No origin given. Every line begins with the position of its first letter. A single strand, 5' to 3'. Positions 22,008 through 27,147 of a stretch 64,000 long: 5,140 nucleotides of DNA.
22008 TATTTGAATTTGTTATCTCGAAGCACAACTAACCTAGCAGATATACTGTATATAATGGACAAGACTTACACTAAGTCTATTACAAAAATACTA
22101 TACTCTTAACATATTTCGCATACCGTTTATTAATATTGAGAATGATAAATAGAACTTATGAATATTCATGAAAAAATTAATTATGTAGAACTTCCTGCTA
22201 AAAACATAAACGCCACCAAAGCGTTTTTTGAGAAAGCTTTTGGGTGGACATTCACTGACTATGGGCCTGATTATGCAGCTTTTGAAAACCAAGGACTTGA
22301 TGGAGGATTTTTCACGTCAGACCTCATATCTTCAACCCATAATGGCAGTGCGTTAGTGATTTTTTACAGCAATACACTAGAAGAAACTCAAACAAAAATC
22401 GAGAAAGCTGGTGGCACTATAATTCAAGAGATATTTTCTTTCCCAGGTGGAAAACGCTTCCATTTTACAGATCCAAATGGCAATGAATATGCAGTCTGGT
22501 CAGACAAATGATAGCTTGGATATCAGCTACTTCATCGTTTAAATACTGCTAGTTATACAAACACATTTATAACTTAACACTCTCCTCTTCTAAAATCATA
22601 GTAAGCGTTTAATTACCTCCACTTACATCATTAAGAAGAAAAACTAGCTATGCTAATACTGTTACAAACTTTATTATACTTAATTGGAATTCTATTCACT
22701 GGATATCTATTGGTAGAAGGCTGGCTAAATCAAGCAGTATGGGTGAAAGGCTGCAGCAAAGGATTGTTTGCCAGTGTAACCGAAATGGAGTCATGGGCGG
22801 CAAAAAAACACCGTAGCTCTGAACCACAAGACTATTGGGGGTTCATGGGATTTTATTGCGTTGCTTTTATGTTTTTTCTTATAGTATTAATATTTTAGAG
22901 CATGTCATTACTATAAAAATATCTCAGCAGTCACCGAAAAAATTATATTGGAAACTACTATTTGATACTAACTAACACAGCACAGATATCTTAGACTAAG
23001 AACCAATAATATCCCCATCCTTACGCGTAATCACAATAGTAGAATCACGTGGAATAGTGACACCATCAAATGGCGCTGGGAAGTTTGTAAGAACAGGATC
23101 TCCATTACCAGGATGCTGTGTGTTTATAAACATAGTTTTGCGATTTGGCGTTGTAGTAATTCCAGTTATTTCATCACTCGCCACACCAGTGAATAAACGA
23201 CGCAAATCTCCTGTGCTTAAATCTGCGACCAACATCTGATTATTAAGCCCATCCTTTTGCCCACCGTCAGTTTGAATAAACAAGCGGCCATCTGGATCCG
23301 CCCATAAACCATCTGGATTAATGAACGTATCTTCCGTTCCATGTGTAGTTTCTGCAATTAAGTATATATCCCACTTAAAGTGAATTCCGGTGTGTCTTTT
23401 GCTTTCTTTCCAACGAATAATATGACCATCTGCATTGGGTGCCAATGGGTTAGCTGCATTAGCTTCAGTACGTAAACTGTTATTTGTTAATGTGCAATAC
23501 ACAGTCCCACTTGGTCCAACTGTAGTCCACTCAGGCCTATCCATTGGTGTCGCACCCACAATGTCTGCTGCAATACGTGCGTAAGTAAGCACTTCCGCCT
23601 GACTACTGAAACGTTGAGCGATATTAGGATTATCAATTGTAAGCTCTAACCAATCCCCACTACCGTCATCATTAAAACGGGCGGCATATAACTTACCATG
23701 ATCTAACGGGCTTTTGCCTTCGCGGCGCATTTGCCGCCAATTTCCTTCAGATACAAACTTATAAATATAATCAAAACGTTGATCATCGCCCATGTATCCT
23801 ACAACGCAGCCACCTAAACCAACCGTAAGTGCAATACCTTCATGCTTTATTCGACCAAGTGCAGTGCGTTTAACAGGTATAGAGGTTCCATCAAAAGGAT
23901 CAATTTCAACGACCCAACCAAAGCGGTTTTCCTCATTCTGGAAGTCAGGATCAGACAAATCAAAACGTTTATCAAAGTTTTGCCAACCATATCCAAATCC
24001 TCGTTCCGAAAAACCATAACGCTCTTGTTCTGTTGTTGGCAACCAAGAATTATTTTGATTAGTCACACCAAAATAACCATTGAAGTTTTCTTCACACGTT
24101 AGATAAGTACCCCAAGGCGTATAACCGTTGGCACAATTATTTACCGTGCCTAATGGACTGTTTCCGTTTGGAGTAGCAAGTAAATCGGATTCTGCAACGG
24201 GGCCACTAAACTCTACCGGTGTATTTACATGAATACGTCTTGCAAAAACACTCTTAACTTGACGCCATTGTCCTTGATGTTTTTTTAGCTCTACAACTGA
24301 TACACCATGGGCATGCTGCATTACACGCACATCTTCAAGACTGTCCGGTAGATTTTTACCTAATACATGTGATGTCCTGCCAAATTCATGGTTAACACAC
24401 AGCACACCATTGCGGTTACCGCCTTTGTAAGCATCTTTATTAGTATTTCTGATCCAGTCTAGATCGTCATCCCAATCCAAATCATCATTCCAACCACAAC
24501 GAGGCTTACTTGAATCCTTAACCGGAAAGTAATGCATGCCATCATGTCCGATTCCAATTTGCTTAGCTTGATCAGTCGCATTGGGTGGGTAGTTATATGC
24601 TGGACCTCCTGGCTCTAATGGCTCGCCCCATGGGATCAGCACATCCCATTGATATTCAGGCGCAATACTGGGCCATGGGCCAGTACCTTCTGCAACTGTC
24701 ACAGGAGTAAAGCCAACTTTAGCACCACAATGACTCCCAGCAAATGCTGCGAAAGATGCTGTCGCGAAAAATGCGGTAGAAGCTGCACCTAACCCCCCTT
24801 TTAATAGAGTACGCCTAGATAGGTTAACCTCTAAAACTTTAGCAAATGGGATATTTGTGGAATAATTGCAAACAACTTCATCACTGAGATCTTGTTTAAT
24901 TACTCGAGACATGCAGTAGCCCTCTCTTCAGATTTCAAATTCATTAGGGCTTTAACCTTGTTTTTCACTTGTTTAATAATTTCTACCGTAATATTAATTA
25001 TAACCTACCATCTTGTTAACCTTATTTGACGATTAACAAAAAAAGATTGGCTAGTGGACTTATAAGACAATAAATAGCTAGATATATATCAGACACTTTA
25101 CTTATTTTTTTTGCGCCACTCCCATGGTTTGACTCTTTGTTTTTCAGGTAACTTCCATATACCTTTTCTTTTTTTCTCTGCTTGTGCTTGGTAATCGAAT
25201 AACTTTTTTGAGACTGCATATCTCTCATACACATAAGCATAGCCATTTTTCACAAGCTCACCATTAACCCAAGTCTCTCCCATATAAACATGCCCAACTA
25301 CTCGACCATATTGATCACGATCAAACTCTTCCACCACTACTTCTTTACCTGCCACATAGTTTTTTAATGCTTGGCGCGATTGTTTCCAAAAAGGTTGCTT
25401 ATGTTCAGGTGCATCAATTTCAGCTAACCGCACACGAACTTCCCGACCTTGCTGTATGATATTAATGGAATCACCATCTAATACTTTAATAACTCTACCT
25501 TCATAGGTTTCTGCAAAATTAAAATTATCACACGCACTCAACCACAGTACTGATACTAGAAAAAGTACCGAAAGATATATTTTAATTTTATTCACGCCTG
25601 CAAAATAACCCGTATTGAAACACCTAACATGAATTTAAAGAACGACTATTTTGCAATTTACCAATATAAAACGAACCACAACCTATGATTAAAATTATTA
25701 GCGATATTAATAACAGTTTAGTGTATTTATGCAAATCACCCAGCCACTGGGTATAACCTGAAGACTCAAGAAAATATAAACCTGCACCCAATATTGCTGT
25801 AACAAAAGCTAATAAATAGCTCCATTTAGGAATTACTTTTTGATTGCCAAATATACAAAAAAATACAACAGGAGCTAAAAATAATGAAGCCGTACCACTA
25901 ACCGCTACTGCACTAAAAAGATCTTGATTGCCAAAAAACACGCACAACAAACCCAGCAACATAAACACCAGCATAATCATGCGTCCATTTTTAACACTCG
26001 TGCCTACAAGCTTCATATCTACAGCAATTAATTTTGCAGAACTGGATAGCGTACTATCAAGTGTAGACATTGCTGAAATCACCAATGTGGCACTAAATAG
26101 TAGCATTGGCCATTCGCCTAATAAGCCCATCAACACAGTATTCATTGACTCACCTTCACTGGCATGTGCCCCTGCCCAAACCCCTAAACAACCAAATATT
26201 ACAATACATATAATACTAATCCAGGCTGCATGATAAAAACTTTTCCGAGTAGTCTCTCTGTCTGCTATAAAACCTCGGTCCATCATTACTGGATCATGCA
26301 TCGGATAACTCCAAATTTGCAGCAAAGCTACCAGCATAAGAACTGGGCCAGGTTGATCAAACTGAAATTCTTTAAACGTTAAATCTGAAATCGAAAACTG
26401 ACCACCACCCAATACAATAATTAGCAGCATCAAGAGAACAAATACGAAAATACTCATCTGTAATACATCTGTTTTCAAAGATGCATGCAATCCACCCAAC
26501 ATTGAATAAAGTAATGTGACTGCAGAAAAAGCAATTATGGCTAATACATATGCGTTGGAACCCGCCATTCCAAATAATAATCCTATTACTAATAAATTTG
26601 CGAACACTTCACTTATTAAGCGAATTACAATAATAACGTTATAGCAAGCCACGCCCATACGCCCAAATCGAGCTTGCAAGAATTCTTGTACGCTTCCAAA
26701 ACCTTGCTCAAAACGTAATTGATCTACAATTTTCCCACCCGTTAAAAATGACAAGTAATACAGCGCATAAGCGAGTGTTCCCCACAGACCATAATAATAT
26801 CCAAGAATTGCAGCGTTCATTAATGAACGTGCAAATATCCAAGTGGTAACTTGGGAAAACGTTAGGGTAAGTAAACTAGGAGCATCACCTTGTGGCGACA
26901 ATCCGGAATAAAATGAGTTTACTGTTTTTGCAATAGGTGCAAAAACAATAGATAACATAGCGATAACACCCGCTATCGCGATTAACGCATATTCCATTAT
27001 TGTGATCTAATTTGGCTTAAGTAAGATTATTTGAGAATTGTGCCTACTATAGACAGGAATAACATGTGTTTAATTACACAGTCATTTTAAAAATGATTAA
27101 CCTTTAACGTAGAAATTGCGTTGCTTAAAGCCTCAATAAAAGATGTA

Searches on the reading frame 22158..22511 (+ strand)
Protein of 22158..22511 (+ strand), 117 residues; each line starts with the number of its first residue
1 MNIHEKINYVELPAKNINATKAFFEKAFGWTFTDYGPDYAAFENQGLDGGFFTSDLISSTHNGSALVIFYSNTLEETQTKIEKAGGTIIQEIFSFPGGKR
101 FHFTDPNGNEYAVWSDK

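Call 6: search_protein_families(library=pfam, proteins=[window:22158-22511:+], max_evalue=0.001)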
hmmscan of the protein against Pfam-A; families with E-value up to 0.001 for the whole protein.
window:22158-22511:+ (117 aa): 1 family
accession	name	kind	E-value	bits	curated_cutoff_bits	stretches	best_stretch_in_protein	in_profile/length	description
PF00903.31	Glyoxalase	-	2.6e-13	50.9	20.6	1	6-110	1-118/121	Glyoxalase/Bleomycin resistance protein/Dioxygenase superfamily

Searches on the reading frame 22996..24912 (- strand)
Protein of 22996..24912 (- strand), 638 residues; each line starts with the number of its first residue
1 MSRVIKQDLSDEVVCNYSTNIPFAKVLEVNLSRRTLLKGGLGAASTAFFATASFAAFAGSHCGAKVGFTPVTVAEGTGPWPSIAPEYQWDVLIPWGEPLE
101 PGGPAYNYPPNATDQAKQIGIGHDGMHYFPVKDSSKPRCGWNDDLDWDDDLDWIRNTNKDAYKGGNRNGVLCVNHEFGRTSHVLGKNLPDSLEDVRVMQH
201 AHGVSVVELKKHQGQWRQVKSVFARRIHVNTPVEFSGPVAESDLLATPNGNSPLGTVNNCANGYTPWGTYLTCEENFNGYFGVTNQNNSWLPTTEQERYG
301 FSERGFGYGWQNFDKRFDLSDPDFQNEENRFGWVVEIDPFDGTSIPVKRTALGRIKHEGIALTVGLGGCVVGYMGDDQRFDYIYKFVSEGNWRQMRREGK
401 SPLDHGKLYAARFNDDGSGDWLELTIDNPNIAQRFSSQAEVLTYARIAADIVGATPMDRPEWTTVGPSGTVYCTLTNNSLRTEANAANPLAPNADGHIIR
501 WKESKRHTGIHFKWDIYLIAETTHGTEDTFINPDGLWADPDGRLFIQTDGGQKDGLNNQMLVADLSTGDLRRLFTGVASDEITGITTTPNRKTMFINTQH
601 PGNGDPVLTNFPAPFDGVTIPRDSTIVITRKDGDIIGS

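Call 6: search_protein_families(library=pfam, proteins=[window:22996-24912:-], max_evalue=0.001)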
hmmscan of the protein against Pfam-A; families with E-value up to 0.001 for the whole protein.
window:22996-24912:- (638 aa): 1 family
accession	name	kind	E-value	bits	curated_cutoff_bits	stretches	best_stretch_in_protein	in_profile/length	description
PF05787.19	PhoX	-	3.2e-131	439.4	24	1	79-602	12-515/515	Alkaline phosphatase PhoX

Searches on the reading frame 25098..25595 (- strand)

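Call 6: search_protein_families(library=pfam, proteins=[window:25098-25595:-], max_evalue=0.001)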
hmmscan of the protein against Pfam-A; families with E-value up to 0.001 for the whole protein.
window:25098-25595:- (165 aa): 1 family
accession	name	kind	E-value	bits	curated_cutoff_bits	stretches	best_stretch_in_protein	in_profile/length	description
PF00565.23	SNase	-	5.7e-26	91.5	21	1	54-148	1-106/107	Staphylococcal nuclease homologue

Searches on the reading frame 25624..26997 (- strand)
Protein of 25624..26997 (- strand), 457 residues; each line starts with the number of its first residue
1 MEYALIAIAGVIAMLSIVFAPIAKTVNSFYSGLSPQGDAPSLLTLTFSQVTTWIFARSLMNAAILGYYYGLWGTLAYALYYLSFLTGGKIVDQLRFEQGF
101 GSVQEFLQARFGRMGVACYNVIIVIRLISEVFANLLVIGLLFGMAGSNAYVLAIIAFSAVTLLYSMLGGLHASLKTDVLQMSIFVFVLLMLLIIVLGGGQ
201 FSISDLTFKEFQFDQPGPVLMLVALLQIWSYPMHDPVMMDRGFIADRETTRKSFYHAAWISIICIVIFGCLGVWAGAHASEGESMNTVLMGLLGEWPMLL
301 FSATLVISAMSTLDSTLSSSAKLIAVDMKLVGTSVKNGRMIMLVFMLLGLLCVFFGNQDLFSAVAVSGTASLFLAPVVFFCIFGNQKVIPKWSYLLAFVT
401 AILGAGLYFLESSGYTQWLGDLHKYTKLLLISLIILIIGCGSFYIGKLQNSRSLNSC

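Call 95: search_protein_families(library=pfam, proteins=[window:25624-26997:-], max_evalue=0.00001)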
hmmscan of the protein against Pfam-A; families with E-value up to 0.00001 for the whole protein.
window:25624-26997:- (457 aa): 1 family
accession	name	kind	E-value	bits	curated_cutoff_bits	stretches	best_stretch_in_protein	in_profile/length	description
PF00474.23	SSF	-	1.3e-07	31.3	22.8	0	47-383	15-390/406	Sodium:solute symporter family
